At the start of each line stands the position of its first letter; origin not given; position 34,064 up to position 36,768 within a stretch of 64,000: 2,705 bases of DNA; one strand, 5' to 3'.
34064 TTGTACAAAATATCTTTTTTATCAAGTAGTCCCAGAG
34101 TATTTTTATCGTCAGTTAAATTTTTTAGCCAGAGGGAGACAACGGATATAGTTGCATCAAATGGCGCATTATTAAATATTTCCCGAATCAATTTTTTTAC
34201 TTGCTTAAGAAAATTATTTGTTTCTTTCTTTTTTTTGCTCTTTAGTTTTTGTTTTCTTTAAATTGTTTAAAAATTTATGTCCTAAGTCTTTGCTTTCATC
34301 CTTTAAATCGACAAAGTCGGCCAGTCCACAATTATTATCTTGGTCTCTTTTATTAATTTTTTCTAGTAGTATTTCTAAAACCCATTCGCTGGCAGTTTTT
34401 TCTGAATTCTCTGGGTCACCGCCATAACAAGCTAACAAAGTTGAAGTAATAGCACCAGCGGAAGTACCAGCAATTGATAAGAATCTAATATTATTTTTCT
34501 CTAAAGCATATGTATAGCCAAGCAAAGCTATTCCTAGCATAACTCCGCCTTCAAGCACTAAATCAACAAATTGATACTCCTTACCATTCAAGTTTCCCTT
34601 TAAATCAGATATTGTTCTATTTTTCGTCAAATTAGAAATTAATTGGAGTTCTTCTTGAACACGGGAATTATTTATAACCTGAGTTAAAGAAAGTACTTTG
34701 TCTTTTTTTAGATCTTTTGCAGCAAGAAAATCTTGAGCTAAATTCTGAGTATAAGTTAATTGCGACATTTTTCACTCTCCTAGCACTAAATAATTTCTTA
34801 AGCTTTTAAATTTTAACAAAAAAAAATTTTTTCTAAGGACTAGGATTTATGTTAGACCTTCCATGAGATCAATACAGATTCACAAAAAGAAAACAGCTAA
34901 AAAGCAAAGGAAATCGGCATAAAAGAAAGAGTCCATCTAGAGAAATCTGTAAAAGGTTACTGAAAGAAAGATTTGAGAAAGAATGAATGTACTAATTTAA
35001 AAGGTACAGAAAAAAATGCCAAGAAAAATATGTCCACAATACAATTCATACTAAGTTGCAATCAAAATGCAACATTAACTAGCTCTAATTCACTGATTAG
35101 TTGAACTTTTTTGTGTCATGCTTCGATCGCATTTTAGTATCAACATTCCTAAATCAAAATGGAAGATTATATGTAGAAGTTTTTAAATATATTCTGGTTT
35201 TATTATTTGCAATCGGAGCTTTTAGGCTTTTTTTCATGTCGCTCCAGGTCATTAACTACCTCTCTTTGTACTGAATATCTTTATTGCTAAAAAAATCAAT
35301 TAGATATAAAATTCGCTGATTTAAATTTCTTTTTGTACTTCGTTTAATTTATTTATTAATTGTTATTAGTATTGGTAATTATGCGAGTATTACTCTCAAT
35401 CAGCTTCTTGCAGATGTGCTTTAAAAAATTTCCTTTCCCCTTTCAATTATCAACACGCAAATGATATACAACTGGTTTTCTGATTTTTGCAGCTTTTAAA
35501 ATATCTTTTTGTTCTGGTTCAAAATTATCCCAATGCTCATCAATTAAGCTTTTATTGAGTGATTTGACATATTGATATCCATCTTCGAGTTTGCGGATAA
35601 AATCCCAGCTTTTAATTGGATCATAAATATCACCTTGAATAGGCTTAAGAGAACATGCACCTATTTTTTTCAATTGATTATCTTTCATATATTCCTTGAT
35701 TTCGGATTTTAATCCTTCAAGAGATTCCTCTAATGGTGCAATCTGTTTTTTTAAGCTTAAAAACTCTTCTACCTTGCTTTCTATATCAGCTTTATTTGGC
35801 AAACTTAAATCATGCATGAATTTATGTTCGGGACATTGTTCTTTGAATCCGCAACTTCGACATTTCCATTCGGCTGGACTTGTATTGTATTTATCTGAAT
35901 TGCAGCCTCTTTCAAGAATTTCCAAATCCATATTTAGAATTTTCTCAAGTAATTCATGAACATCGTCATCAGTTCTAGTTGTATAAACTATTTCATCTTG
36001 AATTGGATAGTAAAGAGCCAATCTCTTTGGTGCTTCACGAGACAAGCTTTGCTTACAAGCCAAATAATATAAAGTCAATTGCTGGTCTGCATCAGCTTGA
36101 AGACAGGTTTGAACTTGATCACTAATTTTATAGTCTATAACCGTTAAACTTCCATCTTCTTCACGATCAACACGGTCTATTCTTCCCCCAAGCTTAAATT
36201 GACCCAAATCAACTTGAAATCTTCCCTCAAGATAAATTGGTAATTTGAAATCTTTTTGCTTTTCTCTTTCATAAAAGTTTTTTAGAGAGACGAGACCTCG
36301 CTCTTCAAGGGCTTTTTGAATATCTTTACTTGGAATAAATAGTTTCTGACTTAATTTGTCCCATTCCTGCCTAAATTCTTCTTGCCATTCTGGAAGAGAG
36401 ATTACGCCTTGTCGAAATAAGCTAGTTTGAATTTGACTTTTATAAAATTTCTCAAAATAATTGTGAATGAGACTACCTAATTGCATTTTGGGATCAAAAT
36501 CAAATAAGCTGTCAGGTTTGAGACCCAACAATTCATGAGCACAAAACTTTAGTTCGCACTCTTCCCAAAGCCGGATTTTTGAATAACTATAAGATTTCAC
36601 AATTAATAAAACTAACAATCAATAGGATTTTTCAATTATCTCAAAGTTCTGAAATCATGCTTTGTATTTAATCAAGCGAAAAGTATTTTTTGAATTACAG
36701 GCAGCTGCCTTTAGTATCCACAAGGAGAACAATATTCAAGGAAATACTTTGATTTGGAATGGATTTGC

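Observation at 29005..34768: Co-directional cassette of patatin-like phospholipase, SGNH hydrolase and a 975-aa polytopic pentapeptide-repeat protein: candidate uncharacterised membrane-targeting (defence or effector) module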

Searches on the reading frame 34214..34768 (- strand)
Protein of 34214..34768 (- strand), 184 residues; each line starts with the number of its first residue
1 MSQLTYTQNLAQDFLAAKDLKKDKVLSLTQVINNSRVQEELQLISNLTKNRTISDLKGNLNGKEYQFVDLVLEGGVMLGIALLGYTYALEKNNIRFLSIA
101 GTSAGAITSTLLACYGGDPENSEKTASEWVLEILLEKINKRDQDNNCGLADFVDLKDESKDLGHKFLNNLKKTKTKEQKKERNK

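Call 3: search_protein_families(library=pfam, proteins=[window:34214-34768:-], max_evalue=0.1)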
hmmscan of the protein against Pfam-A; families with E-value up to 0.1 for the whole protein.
window:34214-34768:- (184 aa): 1 family
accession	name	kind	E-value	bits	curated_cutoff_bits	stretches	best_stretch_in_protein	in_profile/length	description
PF01734.28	Patatin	-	2.1e-14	54.6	27.7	1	70-149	1-89/191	Patatin-like phospholipase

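Call 4: search_protein_families(library=padloc, proteins=[window:34214-34768:-], max_evalue=0.1)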
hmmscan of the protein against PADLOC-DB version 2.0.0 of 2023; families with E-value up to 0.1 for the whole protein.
window:34214-34768:- (184 aa): 0 families

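Call 31: search_protein_families(library=ncbifam, proteins=[window:34214-34768:-], max_evalue=0.01)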
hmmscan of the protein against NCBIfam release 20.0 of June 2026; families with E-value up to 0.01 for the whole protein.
window:34214-34768:- (184 aa): 1 family
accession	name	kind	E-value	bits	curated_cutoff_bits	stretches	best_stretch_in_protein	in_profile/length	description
NF043045.1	T4SS_VpdC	equivalog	0.0028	15.7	1000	1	70-117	308-353/880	Dot/Icm T4SS effector VpdC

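Call 65: list_cluster_members(proteins=[window:34214-34768:-, window:33187-34191:-, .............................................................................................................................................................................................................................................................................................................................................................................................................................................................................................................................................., window:32048-33127:-, window:29005-31932:-])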
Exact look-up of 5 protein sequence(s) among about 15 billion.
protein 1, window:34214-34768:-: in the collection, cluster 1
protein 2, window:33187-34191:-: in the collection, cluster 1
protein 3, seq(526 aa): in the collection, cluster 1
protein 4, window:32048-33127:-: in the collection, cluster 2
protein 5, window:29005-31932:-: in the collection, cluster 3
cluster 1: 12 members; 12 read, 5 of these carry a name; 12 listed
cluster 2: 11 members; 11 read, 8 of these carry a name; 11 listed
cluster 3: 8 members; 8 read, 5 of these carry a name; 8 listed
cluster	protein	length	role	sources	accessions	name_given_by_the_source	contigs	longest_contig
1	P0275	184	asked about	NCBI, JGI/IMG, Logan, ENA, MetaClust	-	-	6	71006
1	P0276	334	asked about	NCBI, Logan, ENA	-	-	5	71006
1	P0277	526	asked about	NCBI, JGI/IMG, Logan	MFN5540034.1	MAG: patatin-like phospholipase family protein [Candidatus Melainabacteria bacterium] | NTE family protein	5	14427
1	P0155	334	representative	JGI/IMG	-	NTE family protein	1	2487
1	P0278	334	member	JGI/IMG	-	-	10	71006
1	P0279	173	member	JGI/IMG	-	NTE family protein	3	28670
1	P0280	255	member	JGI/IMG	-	-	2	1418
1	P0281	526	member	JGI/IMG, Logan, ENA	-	NTE family protein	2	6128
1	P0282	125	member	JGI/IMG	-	-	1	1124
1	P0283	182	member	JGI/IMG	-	NTE family protein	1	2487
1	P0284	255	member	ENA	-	-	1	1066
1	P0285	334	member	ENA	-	-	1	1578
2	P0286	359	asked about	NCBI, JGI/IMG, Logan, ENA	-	-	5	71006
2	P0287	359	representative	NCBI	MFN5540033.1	MAG: SGNH/GDSL hydrolase family protein [Candidatus Melainabacteria bacterium]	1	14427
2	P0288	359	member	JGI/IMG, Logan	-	lysophospholipase L1-like esterase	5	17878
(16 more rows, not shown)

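Call 66: find_encoding_contigs(protein=P0277, flank=10000, max_places=5)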
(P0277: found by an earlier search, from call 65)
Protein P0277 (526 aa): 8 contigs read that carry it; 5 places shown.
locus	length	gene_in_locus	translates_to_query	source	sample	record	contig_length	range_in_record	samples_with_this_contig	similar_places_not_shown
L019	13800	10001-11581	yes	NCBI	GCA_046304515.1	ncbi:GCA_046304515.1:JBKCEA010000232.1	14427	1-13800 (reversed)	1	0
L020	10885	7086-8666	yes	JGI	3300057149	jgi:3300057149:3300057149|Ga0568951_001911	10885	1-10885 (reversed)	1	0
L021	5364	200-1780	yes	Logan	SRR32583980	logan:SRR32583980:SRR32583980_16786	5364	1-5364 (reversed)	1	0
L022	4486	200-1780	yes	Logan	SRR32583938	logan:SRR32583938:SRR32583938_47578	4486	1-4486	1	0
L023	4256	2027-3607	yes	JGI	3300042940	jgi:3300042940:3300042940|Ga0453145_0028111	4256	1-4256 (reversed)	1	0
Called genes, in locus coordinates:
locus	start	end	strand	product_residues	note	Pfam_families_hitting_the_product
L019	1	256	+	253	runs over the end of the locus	-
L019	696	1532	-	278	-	PF00092:VWA, PF13519:VWA_2, PF13768:VWA_3 (faint)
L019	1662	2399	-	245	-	PF02146:SIR2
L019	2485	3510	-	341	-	PF00586:AIRS, PF02769:AIRS_C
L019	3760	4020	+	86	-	-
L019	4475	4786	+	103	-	PF00166:Cpn10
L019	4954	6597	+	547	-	PF00118:Cpn60_TCP1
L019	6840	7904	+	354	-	PF04326:SLFN_AlbA_2 (weak)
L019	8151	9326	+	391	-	PF12705:PDDEXK_1, PF24091:DUF7376 (weak)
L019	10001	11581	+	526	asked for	PF01734:Patatin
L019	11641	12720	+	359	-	PF00657:Lipase_GDSL (faint), PF13472:Lipase_GDSL_2 (faint)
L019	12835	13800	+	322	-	?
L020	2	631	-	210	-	?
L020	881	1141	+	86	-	-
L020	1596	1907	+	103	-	PF00166:Cpn10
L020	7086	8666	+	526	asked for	PF01734:Patatin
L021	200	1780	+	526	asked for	PF01734:Patatin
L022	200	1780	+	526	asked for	PF01734:Patatin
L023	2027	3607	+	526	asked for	PF01734:Patatin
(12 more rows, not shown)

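Call 70: search_solved_structures(query=P0277, max_evalue=0.01, show_alignments=1)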
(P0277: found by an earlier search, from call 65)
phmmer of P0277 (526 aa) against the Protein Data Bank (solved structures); distinct sequences matched with E-value up to 0.01: 1.
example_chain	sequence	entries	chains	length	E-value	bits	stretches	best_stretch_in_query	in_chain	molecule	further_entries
5fqu_A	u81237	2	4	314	0.00046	22.2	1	68-128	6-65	PATATIN-LIKE PROTEIN, PLPD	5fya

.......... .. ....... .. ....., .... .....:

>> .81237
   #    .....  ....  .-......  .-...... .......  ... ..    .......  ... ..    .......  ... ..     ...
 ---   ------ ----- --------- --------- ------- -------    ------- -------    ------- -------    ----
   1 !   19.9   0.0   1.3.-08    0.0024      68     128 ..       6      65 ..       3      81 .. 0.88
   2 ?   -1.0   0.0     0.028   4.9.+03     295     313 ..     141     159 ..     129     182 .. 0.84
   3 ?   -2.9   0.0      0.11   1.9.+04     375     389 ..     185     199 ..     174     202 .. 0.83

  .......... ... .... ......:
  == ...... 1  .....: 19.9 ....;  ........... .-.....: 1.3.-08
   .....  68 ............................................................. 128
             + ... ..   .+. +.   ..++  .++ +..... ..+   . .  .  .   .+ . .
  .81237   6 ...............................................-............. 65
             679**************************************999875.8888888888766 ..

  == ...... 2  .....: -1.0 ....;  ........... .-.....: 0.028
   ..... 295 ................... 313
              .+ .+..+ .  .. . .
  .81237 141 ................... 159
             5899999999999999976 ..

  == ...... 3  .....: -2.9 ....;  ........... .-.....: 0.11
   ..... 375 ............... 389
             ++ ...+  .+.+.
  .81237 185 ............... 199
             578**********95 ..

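Call 78: search_protein_families(library=phrogs, proteins=[P0277], max_evalue=0.001)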
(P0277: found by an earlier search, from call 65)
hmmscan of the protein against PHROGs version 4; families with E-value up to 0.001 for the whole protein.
P0277 (526 aa): 0 families

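Call 83: find_related_loci(query=A6, collection=viral_contigs, flank=6000)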
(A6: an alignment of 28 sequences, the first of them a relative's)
Query A6 (526 aa) in viral_contigs; peptide patterns used: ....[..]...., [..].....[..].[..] (x = any residue, [..] = any of these).
49 stretches matched a pattern; 14 encode a relative of the query (tblastn E <= 1e-3); 12 distinct loci.
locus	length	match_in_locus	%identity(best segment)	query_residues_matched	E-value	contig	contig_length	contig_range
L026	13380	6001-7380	29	31-526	1e-56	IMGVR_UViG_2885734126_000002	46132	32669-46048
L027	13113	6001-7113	32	66-525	6e-50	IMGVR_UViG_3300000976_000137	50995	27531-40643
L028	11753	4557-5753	25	62-505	1e-15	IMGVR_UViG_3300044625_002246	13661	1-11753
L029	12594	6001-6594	25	69-403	1e-8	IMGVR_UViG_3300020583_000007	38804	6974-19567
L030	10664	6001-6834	28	69-503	1e-8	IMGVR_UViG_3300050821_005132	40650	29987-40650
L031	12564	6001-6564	24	298-524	4e-8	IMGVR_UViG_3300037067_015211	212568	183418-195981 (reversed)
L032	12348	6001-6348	28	242-408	5e-7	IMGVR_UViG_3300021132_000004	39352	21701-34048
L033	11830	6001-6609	27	69-408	1e-5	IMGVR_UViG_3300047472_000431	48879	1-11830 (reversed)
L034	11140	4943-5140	39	69-137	1e-5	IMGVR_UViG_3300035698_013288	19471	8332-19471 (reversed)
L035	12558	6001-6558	47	69-390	5e-5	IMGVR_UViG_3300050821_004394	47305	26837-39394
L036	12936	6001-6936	41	62-502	9e-5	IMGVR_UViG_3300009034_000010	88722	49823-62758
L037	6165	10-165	42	65-114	3e-4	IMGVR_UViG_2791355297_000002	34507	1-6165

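Call 100: predict_structure(alignment_id=A6)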
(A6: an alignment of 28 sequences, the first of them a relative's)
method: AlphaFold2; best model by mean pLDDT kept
length: 526 residues; sequences in the alignment: 28
mean_pLDDT: 76.5   pTM: 0.82
mean pLDDT of the five models: 76.5, 73.9, 73.9, 72.0, 70.2
residues with pLDDT >= 90: 180; 70-90: 172; 50-70: 107; < 50: 67
segments of 3 or more residues with pLDDT < 50: 1-8, 162-176, 189-228
pLDDT, mean of each block of 10 residues (from residue 1): 43 56 81 97 92 91 93 80 96 95 93 80 83 89 70 63 42 47 49 42 41 42 43 61 83 94 94 90 77 93 92 93 88 90 85 88 89 89 76 74 81 62 59 81 82 72 81 67 85 94 72 77 80
secondary structure, 60 per line:
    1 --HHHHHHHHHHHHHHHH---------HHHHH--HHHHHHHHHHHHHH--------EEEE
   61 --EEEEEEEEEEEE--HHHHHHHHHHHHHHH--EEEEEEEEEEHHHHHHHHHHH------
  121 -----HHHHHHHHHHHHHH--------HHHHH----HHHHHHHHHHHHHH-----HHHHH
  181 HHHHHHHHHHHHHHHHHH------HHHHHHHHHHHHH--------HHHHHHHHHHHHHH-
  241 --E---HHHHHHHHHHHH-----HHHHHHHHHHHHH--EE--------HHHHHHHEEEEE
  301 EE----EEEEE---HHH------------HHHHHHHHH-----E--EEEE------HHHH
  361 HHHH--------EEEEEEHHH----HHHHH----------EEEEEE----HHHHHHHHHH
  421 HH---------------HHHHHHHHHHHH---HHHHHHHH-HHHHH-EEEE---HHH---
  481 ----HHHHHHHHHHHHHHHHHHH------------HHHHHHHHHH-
elements in order: H3-18 H28-32 H35-48 E57-60 E63-74 H77-91 E94-103 H104-114 H126-139 H148-152 H157-170 H176-198 H205-217 H226-239 H247-258 H264-276 H289-295 E296-302 E307-311 H330-338 E347-350 H357-364 E373-378 H386-390 E401-406 H411-422 H438-449 H453-460 H462-466 E468-471 H485-503 H516-525

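Call 103: fold_search(model_id=the predicted structure, library=pdb)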
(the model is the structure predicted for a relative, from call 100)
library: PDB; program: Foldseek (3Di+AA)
matches with E <= 10: 214; with E <= 0.001: 10
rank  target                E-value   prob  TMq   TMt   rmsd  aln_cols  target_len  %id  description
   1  4kyi_C                7.9e-06  1.00  0.33  0.33  22.9       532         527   15  Crystal structure of the phospholipase VipD from Legionella pneumophila in complex with the human GTPase Rab5 (released 2014-08-13)
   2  4akf                  1.1e-05  1.00  0.33  0.31  24.7       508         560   18  Crystal structure of VipD from Legionella pneumophila (released 2012-12-26)
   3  4kyi_A                2.1e-05  1.00  0.33  0.33  23.1       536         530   15  Crystal structure of the phospholipase VipD from Legionella pneumophila in complex with the human GTPase Rab5 (released 2014-08-13)
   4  4kyi_G                3.9e-05  1.00  0.33  0.33  22.5       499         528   16  Crystal structure of the phospholipase VipD from Legionella pneumophila in complex with the human GTPase Rab5 (released 2014-08-13)
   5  5fya_A                7.9e-05  1.00  0.34  0.64   7.8       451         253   16  Cubic crystal of the native PlpD (released 2016-04-06)
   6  4kyi_E                1.0e-04  1.00  0.33  0.33  23.6       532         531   14  Crystal structure of the phospholipase VipD from Legionella pneumophila in complex with the human GTPase Rab5 (released 2014-08-13)
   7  1oxw_C                2.7e-04  1.00  0.34  0.47   9.1       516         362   11  The Crystal Structure of SeMet Patatin (released 2003-05-27)
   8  1oxw_A                3.0e-04  1.00  0.35  0.47   8.8       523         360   12  The Crystal Structure of SeMet Patatin (released 2003-05-27)
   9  9ion_C                3.2e-04  1.00  0.31  0.50  12.3       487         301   14  Cryo-EM structure of cUA bound CapE filament (released 2025-05-21)
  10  5fya_B                5.2e-04  1.00  0.30  0.55  10.6       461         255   16  Cubic crystal of the native PlpD (released 2016-04-06)
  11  5fqu_A                1.1e-03  1.00  0.32  0.60  11.0       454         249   14  Orthorhombic crystal structure of of PlpD (selenomethionine derivative) (released 2016-04-06)
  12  5fqu_B                2.9e-03  1.00  0.33  0.63   8.3       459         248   14  Orthorhombic crystal structure of of PlpD (selenomethionine derivative) (released 2016-04-06)
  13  4akx_B                1.2e-02  0.87  0.25  0.24  22.7       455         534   14  Structure of the heterodimeric complex ExoU-SpcU from the type III secretion system (T3SS) of Pseudomonas aeruginosa (released 2012-04-18)
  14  3tu3_B                1.6e-02  0.85  0.24  0.24  23.4       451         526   12  1.92 Angstrom resolution crystal structure of the full-length SpcU in complex with full-length ExoU from the type III  (released 2012-05-23)
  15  4qmk_A                9.9e-02  0.82  0.27  0.27  13.1       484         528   12  Crystal structure of type III effector protein ExoU (exoU) (released 2014-12-17)
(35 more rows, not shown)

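Call 105: search_protein_families(library=padloc, proteins=[L026:5959-7449:+, L026:7497-8591:-], max_evalue=0.001)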
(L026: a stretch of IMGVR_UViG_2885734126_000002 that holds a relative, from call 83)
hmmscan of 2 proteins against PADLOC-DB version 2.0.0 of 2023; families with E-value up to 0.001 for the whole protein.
L026:5959-7449:+ (496 aa): 0 families

L026:7497-8591:- (364 aa): 1 family
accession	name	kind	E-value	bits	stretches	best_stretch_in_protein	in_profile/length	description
PDLC03841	LeoBC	-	5.4e-05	20.5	1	18-141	471-579/601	-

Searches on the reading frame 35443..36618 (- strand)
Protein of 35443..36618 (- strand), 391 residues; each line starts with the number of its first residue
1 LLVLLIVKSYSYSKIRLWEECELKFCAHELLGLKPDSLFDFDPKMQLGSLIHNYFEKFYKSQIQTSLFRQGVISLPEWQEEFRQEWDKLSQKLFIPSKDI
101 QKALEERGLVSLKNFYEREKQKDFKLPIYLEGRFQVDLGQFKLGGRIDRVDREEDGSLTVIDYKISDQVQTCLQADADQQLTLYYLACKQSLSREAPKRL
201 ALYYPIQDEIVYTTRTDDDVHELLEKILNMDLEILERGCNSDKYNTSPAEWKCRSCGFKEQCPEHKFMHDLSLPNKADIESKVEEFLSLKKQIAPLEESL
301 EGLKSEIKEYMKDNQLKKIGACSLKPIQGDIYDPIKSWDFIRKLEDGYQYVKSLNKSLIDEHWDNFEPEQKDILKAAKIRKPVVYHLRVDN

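Call 3: search_protein_families(library=pfam, proteins=[window:35443-36618:-], max_evalue=0.1)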
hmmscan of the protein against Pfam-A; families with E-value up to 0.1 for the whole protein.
window:35443-36618:- (391 aa): 6 families
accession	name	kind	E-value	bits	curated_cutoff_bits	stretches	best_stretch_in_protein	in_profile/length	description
PF12705.13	PDDEXK_1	-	7.3e-33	115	22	1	10-263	2-247/247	PD-(D/E)XK nuclease superfamily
PF24091.1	DUF7376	-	1.6e-07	31.8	27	1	276-321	89-134/219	Family of unknown function (DUF7376)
PF01930.23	Cas_Cas4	-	0.0004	21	22.7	1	139-262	52-158/160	Domain of unknown function DUF83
PF08336.16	P4Ha_N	-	0.017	15.4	25.3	0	288-357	18-81/135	Prolyl 4-Hydroxylase alpha-subunit, N-terminal region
PF15665.10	FAM184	-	0.032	14.3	32.7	0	280-318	42-80/211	Family with sequence similarity 184, A and B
PF07352.17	Phage_Mu_Gam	-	0.058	13.8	28.3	0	288-318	35-67/149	Bacteriophage Mu Gam like protein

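Call 4: search_protein_families(library=padloc, proteins=[window:35443-36618:-], max_evalue=0.1)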
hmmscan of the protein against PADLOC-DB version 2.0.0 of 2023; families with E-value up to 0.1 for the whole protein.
window:35443-36618:- (391 aa): 12 families
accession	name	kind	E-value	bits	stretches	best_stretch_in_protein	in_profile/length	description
PDLC00943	Cas4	-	5.3e-10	37.5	1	139-263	64-179/180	CRISPR-associated protein Cas4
PDLC01250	Cas4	-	3.5e-09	35.2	1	132-263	51-168/168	"CAS-I,CAS-II,CAS-III,CAS-IV,CAS-V,CAS-VI; acquisition_associated"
PDLC01447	Cas4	-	5.2e-08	31.5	1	9-263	4-158/161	"CAS-I,CAS-II,CAS-III,CAS-IV,CAS-V,CAS-VI; acquisition_associated"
PDLC00060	DruK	-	2e-07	28.7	1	136-263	136-260/347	PD-(D/E)XK nuclease superfamily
PDLC01611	Cas4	-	2.7e-07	29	1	116-262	41-156/158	"CAS-I,CAS-II,CAS-III,CAS-IV,CAS-V,CAS-VI; acquisition_associated"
PDLC00944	Cas4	-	6.5e-06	24.4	1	143-263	66-177/177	Cas4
PDLC02087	Cas4b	-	1.1e-05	23.6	1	136-262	67-188/189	-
PDLC02083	Cas4_II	-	2.1e-05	23.1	1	130-263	60-184/186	-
PDLC02410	Aga_Cas4-like_Nuc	-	9.2e-05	20.4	1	91-264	87-252/255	Class II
PDLC00059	DruK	-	0.0001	19.6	1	142-265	125-237/326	PD-(D/E)XK nuclease superfamily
PDLC00058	DruK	-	0.0074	13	1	115-265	130-276/388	PD-(D/E)XK nuclease superfamily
PDLC02406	Aga_Cas4-like_Nuc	-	0.014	12.9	0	134-265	162-306/308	Class II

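Call 31: search_protein_families(library=ncbifam, proteins=[window:35443-36618:-], max_evalue=0.01)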
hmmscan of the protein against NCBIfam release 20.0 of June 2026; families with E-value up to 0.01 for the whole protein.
window:35443-36618:- (391 aa): 4 families
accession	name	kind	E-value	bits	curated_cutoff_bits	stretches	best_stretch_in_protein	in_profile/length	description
TIGR00372.1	cas4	equivalog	2e-09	37.5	65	1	139-263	64-179/180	CRISPR-associated protein Cas4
TIGR03623.1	TIGR03623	subfamily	5e-09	34.9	299.6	1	45-191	636-787/876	probable DNA repair protein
TIGR02786.1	addB_alphas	equivalog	5.6e-08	31.3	486.5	1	10-183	752-922/1024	double-strand break repair protein AddB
TIGR02773.1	addB_Gpos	equivalog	0.0072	14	903.7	0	140-221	931-1023/1159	helicase-exonuclease AddAB subunit AddB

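Call 78: search_protein_families(library=phrogs, proteins=[window:35443-36618:-], max_evalue=0.001)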
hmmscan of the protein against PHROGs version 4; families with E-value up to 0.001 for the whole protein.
window:35443-36618:- (391 aa): 7 families
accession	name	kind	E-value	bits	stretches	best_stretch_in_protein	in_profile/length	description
phrog_69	-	DNA, RNA and nucleotide metabolism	1e-18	68.7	1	10-311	90-371/501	exonuclease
phrog_1218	-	DNA, RNA and nucleotide metabolism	4.6e-16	60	1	10-193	10-190/364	exonuclease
phrog_2362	-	unknown function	3.8e-08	34.4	1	276-320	93-137/223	-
phrog_434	-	DNA, RNA and nucleotide metabolism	6.9e-05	23.2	1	275-325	270-323/372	RecE-like recombination exonuclease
phrog_8097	-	DNA, RNA and nucleotide metabolism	0.00015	21.6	1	9-223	2-177/598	exonuclease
phrog_1706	-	DNA, RNA and nucleotide metabolism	0.00041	20.9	1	100-271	95-251/293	CRISPR/Cas system associated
phrog_298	-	DNA, RNA and nucleotide metabolism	0.00046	20.6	0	140-227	163-253/293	exonuclease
